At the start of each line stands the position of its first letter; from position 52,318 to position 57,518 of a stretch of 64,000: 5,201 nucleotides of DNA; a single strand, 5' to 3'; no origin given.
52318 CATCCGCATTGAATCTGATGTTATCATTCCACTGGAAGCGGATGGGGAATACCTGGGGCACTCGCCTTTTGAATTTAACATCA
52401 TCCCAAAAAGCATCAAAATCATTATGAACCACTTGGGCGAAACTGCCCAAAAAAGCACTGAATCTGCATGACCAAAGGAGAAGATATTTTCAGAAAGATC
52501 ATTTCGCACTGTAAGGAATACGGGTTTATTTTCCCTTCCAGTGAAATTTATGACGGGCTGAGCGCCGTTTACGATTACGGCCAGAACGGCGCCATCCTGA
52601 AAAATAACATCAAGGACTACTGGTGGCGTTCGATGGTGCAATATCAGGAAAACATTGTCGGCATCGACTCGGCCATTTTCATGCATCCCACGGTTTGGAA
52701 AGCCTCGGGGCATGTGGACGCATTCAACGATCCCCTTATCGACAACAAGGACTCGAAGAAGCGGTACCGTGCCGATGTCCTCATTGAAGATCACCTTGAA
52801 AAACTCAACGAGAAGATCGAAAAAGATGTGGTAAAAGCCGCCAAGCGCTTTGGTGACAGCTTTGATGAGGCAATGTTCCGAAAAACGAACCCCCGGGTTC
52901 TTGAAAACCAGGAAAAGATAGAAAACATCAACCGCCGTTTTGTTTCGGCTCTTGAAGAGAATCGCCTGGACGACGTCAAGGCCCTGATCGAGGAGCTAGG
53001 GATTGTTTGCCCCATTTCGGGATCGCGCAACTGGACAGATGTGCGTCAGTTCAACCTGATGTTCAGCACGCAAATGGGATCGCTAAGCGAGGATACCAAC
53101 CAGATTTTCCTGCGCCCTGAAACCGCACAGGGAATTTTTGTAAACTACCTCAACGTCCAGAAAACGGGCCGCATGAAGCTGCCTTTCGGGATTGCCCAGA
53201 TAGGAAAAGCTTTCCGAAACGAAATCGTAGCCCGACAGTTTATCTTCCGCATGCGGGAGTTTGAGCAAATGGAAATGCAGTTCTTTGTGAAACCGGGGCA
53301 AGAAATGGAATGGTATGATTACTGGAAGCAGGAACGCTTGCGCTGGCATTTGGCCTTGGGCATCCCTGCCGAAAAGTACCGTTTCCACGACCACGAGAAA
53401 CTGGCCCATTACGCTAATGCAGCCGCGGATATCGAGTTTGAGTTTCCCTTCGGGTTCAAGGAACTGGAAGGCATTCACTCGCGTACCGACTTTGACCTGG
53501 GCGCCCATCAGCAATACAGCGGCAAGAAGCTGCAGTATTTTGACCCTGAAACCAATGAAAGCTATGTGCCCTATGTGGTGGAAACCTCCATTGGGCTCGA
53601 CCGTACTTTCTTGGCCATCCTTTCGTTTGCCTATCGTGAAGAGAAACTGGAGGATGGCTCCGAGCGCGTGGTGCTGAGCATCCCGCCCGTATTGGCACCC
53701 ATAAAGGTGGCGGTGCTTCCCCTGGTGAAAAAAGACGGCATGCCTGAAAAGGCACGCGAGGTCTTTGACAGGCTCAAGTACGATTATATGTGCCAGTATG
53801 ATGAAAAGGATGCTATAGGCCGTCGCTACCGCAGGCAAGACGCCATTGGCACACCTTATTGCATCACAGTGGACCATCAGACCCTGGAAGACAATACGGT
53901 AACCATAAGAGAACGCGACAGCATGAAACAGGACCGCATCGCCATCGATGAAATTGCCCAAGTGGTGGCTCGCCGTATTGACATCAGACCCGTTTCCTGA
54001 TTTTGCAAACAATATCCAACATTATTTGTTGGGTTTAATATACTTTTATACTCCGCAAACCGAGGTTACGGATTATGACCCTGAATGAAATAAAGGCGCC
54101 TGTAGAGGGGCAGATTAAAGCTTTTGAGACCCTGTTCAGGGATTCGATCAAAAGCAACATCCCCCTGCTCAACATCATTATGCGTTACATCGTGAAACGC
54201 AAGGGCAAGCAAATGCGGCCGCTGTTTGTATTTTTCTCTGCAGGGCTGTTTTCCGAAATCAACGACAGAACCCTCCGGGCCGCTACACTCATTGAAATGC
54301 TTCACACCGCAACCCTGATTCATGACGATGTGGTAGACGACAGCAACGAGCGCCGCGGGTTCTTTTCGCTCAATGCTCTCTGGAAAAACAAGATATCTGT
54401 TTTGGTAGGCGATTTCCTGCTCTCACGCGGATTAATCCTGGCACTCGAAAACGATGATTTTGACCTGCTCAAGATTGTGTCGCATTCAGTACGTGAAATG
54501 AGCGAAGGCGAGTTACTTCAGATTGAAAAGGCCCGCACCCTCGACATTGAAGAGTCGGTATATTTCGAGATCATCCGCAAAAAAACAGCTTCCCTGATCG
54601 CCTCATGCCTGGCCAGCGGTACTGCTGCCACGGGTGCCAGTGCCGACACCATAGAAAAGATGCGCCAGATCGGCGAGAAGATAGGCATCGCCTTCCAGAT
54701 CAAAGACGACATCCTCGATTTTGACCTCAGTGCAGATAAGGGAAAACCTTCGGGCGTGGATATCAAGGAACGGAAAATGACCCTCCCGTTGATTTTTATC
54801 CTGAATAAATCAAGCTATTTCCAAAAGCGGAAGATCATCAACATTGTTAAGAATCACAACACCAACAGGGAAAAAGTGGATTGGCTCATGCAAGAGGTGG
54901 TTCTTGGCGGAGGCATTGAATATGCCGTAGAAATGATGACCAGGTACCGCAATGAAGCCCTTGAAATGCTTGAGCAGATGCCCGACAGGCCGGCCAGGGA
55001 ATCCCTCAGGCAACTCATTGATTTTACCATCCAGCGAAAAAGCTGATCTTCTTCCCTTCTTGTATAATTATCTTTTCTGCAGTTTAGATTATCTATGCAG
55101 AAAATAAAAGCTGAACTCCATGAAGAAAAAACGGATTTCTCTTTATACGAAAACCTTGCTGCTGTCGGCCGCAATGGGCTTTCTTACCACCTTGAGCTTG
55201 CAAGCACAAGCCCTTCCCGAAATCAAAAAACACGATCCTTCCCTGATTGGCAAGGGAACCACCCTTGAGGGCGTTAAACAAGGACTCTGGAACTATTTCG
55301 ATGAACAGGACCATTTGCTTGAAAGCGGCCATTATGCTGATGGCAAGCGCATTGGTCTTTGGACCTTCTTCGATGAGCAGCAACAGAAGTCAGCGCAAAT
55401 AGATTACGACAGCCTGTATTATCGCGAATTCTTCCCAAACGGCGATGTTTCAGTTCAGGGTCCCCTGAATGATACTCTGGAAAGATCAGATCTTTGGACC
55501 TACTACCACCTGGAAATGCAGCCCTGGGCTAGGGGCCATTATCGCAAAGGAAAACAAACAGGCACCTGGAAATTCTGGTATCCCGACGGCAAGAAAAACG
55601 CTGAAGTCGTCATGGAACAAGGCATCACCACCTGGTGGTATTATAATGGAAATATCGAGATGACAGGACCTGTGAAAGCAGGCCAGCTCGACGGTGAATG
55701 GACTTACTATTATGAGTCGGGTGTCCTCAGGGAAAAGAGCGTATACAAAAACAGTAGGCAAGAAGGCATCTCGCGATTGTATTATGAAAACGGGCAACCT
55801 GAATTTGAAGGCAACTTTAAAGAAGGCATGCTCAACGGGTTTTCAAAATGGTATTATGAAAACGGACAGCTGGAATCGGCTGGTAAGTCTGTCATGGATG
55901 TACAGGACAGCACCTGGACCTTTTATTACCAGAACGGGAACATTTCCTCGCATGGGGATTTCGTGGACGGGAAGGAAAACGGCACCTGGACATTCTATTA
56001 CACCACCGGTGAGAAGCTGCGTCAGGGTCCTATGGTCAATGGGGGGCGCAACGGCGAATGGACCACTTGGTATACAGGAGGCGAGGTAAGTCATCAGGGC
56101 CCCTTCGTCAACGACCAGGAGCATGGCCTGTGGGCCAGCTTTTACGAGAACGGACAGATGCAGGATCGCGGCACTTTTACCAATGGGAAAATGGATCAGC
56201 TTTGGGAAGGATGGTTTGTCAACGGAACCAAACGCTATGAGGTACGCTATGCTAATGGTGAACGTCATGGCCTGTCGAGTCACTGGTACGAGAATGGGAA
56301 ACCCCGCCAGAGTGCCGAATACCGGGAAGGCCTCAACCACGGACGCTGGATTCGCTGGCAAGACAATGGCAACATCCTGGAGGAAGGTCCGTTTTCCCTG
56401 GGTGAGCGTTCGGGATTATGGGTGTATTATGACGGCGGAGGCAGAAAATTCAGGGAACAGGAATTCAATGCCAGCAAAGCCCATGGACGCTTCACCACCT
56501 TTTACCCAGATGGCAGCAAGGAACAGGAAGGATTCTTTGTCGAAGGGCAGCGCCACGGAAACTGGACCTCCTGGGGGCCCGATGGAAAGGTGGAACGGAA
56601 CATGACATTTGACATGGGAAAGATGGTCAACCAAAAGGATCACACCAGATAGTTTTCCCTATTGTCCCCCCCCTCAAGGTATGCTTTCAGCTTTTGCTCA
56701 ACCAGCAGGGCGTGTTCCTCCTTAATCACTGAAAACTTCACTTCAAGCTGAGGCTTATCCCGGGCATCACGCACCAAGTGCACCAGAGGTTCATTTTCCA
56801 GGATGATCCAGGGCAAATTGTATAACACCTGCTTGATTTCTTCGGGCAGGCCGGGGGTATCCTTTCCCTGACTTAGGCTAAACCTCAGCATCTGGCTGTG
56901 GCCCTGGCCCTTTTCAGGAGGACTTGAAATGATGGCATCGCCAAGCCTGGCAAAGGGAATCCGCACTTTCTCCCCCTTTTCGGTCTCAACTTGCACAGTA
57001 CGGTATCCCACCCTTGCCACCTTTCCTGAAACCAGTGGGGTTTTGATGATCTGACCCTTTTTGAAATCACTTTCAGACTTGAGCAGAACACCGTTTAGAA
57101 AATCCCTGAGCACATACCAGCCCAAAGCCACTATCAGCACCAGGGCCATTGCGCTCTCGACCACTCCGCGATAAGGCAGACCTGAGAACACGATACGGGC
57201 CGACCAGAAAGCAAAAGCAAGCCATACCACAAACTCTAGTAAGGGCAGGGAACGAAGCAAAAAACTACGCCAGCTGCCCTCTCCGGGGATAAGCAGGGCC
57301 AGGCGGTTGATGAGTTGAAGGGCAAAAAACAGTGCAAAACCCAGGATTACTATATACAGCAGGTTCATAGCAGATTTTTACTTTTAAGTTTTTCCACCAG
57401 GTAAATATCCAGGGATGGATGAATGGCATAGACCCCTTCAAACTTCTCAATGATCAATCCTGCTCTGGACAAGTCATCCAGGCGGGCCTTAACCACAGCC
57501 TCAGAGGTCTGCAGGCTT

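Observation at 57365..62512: A 1715-aa fusion of a full-length CCC-type ion cotransporter to a helical, P-loop ATPase and winged-helix extension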

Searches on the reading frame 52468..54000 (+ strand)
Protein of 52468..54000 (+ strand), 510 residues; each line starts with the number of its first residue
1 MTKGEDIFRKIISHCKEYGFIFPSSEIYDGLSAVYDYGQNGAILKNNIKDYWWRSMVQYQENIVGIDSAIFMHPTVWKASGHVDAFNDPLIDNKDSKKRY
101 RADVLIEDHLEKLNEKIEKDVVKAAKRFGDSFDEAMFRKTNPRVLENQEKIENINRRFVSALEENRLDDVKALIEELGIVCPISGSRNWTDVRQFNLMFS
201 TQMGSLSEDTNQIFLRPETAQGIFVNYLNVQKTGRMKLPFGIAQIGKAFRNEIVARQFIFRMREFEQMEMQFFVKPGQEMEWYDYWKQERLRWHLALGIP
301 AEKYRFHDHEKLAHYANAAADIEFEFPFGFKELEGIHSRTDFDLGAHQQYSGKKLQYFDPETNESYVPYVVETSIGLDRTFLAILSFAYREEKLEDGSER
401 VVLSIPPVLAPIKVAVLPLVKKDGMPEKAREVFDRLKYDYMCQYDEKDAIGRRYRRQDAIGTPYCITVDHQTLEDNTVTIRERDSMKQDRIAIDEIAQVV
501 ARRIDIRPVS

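Call 9: search_protein_families(library=pfam, proteins=[window:52468-54000:+], max_evalue=0.001)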
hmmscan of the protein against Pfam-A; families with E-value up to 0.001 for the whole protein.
window:52468-54000:+ (510 aa): 2 families
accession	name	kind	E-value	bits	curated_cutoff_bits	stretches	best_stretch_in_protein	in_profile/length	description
PF03129.25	HGTP_anticodon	-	5.8e-20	71.7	21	1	413-501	1-92/94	Anticodon binding domain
PF00587.30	tRNA-synt_2b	-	2e-12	47.9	29.3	1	209-386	7-177/179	tRNA synthetase class II core domain (G, H, P, S and T)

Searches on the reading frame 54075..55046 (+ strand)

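Call 9: search_protein_families(library=pfam, proteins=[window:54075-55046:+], max_evalue=0.001)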
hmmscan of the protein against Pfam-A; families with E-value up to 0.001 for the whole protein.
window:54075-55046:+ (323 aa): 1 family
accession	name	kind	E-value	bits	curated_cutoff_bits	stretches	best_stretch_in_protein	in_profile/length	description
PF00348.22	polyprenyl_synt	-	4.6e-65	219.8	27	1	31-274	3-250/251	Polyprenyl synthetase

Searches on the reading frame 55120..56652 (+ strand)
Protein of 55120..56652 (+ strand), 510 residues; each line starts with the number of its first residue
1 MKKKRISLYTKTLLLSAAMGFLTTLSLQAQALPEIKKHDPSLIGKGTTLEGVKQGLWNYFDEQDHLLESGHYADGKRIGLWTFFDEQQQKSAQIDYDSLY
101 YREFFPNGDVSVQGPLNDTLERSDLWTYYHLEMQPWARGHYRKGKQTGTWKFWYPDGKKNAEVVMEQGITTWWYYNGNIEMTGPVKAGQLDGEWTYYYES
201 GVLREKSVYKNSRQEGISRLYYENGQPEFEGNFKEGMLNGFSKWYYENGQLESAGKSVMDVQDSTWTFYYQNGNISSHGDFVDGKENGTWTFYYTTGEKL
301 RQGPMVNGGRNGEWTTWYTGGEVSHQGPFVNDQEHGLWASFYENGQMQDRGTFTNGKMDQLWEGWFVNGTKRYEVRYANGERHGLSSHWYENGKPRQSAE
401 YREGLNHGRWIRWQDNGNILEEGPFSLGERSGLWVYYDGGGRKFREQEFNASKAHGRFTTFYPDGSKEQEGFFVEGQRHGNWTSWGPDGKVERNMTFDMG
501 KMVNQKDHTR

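Call 9: search_protein_families(library=pfam, proteins=[window:55120-56652:+], max_evalue=0.001)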
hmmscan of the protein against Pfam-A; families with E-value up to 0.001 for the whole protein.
window:55120-56652:+ (510 aa): 1 family
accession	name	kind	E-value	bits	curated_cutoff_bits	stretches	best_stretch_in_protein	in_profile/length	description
PF07661.19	MORN_2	-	1.2e-45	148.5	29.6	1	190-211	1-22/22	MORN repeat variant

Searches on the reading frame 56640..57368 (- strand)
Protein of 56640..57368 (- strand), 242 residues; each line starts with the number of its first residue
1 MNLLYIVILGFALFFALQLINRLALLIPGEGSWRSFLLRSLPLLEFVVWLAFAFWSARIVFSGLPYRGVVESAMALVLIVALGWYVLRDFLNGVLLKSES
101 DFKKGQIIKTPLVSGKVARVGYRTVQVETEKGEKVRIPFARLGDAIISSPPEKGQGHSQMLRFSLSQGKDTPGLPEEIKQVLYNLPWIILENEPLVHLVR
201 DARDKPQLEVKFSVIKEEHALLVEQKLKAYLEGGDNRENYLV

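Call 9: search_protein_families(library=pfam, proteins=[window:56640-57368:-], max_evalue=0.001)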
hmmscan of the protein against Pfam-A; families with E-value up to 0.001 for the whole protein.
window:56640-57368:- (242 aa): 1 family
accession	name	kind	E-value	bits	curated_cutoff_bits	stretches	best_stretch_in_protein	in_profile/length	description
PF00924.24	MS_channel_2nd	-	1.6e-08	35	20.2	1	86-142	2-58/68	Mechanosensitive ion channel, beta-domain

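Call 42: search_protein_families(library=padloc, proteins=[window:56640-57368:-], max_evalue=0.1)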
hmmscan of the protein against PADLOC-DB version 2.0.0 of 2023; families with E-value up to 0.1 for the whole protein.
window:56640-57368:- (242 aa): 0 families

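Call 43: search_solved_structures(query=window:56643-57368:-, max_evalue=1, show_alignments=1)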
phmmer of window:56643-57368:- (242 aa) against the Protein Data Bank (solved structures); distinct sequences matched with E-value up to 1: 17.
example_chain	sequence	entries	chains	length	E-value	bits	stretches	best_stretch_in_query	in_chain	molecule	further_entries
9e65_A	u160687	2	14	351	0.024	17.2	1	77-153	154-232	Low conductance mechanosensitive channel YnaI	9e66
9e68_G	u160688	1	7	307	0.031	16.8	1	79-153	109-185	MscS/YnaI chimera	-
5y4o_A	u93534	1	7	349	0.038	16.6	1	79-153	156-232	Low conductance mechanosensitive channel YnaI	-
6urt_G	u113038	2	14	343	0.04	16.5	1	79-153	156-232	Low conductance mechanosensitive channel YnaI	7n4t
9h2p_A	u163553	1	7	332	0.041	16.5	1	79-153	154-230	Low conductance mechanosensitive channel YnaI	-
9e63_A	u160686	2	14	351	0.041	16.5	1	79-153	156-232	Low conductance mechanosensitive channel YnaI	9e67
9h95_A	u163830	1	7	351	0.041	16.4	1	79-153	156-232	Low conductance mechanosensitive channel YnaI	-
9e62_A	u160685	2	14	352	0.041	16.4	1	79-153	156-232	Low conductance mechanosensitive channel YnaI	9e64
6zye_E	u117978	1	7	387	0.052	16.1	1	79-153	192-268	YnaI,Low conductance mechanosensitive channel YnaI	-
6zyd_E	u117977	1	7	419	0.062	15.9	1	79-153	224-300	Low conductance mechanosensitive channel YnaI,Low conductance mechanosensitive channel Yna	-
9go3_A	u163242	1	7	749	0.23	14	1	19-141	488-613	Mechanosensitive channel protein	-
7a46_A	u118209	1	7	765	0.29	13.7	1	19-141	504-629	Putative transport protein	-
6vxn_A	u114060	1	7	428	0.41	13.2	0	85-215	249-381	Mechanosensitive ion channel protein 1, mitochondrial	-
6vxm_A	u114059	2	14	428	0.49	12.9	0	86-215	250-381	Mechanosensitive ion channel protein 1, mitochondrial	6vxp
6m0r_N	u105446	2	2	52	0.74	12.3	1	63-104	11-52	V0 assembly protein 1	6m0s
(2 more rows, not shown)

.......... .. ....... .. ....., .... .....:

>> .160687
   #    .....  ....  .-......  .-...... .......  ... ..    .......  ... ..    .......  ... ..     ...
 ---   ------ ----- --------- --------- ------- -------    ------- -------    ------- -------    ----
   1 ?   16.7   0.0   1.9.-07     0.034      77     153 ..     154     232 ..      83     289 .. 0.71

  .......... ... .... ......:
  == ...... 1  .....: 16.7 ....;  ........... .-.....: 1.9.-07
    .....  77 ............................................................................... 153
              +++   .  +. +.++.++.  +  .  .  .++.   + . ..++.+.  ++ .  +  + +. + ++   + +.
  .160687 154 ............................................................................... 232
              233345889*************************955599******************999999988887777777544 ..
